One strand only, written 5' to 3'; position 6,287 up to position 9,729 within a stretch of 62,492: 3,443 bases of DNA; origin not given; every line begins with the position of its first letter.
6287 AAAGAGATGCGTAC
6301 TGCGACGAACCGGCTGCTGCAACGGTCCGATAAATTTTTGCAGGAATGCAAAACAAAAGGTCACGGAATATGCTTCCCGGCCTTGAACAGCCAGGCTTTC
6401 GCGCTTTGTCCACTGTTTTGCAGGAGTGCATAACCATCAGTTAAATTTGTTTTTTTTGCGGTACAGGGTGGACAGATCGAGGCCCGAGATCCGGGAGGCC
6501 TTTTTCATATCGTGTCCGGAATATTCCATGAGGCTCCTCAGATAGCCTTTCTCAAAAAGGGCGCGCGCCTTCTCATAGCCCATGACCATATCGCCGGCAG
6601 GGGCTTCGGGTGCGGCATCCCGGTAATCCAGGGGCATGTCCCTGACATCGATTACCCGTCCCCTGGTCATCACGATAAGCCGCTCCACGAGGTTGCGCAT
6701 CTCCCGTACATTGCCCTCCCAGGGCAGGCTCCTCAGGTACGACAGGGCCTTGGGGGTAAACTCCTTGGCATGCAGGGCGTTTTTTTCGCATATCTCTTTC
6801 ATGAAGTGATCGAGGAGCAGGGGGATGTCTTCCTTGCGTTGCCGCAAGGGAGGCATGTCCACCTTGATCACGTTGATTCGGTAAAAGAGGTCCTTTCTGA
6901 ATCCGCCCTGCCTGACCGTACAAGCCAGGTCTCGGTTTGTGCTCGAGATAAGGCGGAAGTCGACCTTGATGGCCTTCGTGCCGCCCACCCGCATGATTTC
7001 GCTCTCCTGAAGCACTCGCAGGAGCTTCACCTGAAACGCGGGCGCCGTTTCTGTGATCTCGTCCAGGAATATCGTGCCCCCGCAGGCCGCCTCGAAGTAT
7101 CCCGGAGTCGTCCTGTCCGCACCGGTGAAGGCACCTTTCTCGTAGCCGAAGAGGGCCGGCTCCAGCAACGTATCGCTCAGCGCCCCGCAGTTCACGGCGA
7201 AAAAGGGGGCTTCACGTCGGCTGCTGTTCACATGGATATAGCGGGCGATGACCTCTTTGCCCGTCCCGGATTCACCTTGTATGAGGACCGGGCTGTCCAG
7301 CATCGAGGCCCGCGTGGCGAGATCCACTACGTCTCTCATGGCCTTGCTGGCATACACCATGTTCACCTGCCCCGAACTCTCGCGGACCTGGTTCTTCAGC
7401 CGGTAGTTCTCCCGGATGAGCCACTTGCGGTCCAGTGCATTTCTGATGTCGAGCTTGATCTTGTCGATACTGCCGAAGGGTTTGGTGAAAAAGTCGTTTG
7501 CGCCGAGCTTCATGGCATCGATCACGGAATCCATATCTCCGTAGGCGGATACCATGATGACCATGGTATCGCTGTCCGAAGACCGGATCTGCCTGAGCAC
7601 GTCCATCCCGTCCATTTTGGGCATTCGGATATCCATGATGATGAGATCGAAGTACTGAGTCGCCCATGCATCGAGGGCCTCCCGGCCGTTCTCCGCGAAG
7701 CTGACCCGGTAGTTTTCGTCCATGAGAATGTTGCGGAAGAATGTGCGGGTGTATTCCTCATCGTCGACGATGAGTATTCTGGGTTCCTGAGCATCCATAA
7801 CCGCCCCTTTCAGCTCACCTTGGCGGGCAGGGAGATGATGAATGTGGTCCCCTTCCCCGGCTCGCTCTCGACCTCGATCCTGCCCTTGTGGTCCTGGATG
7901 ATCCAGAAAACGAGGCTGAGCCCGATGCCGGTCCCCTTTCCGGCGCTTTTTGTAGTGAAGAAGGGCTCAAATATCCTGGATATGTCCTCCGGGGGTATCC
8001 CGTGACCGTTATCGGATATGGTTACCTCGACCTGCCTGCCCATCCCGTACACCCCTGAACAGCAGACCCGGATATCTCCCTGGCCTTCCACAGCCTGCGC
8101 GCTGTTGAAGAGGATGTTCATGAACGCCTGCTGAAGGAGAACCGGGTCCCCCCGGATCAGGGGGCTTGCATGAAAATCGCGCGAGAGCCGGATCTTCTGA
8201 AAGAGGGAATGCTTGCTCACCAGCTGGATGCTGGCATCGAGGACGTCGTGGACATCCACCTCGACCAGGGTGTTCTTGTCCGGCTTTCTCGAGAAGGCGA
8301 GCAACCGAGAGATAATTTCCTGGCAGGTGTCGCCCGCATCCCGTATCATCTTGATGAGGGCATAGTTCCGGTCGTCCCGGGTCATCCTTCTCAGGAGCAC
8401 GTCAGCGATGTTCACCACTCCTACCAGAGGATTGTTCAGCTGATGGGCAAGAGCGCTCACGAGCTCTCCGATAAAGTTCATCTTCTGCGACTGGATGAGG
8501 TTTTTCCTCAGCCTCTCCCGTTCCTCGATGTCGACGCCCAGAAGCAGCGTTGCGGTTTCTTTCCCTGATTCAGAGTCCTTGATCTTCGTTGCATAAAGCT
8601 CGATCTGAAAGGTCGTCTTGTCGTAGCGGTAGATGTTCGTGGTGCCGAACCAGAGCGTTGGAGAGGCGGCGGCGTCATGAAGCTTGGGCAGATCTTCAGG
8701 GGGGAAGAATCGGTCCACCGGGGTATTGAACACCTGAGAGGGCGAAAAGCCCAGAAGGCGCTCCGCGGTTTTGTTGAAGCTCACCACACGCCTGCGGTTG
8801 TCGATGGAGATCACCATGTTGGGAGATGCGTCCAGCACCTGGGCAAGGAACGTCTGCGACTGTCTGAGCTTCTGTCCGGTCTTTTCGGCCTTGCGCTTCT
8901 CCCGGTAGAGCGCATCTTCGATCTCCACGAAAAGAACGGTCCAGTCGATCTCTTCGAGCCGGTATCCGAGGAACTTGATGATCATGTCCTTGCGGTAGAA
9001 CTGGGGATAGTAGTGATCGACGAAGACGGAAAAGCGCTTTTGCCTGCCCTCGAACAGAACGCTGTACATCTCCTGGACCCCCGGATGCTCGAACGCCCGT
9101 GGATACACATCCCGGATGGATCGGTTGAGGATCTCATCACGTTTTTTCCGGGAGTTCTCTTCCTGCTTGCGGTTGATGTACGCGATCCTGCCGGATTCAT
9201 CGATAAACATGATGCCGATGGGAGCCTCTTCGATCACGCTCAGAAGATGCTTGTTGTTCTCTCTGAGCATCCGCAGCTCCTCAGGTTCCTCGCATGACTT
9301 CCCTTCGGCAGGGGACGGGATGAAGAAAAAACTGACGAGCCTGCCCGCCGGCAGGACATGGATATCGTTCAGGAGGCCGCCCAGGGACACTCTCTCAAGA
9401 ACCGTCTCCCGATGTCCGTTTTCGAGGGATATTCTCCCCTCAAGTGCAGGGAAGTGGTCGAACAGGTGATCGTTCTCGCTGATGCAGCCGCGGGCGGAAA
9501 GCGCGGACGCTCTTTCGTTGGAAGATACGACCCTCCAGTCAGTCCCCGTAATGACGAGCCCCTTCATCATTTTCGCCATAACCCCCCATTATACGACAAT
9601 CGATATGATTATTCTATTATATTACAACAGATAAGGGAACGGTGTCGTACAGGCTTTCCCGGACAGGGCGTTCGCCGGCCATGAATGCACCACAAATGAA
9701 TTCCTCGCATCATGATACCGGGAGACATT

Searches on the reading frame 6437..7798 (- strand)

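Call 35: search_protein_families(library=pfam, proteins=[window:6437-7798:-], max_evalue=0.00001)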
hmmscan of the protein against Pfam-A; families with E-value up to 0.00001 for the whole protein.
window:6437-7798:- (453 aa): 6 families
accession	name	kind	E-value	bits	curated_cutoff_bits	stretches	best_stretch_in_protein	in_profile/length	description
PF00158.32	Sigma54_activat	-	1.9e-64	216.8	20.2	1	148-313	2-167/168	Sigma-54 interaction domain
PF00072.30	Response_reg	-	1.1e-32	112.9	30.2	1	8-110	1-103/111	Response regulator receiver domain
PF25601.1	AAA_lid_14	-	8.7e-25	86.8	27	1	319-400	1-82/87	AAA+ ATPase lid domain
PF14532.12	Sigma54_activ_2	-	1e-16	61.8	25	1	162-318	15-138/138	Sigma-54 interaction domain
PF07728.20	AAA_5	-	1.3e-07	32.1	22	1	170-289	1-123/139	AAA domain (dynein-related subfamily)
PF23198.2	PDE8A_N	-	7.2e-06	26.4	29.6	0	28-85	33-91/147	PDE8A-like, N-terminal domain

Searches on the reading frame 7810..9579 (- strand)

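Call 35: search_protein_families(library=pfam, proteins=[window:7810-9579:-], max_evalue=0.00001)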
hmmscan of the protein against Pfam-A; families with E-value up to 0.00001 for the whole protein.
window:7810-9579:- (589 aa): 6 families
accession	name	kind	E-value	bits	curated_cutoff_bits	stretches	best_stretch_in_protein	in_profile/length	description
PF02518.31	HATPase_c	-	2.5e-27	96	26.4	1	477-587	1-110/111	Histidine kinase-, DNA gyrase B-, and HSP90-like ATPase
PF13426.13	PAS_9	-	3.8e-18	66.1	27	1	254-352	2-102/103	PAS domain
PF00989.32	PAS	-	1.1e-17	64.4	22.6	2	244-335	2-98/113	PAS fold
PF08448.16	PAS_4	-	1.7e-12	48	23.1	0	249-356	1-110/110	PAS fold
PF13188.13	PAS_8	-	3e-10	40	21.8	1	244-290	2-45/65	PAS domain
PF00512.31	HisKA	-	3.3e-10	40.3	26.9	1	371-432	3-63/66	His Kinase A (phospho-acceptor) domain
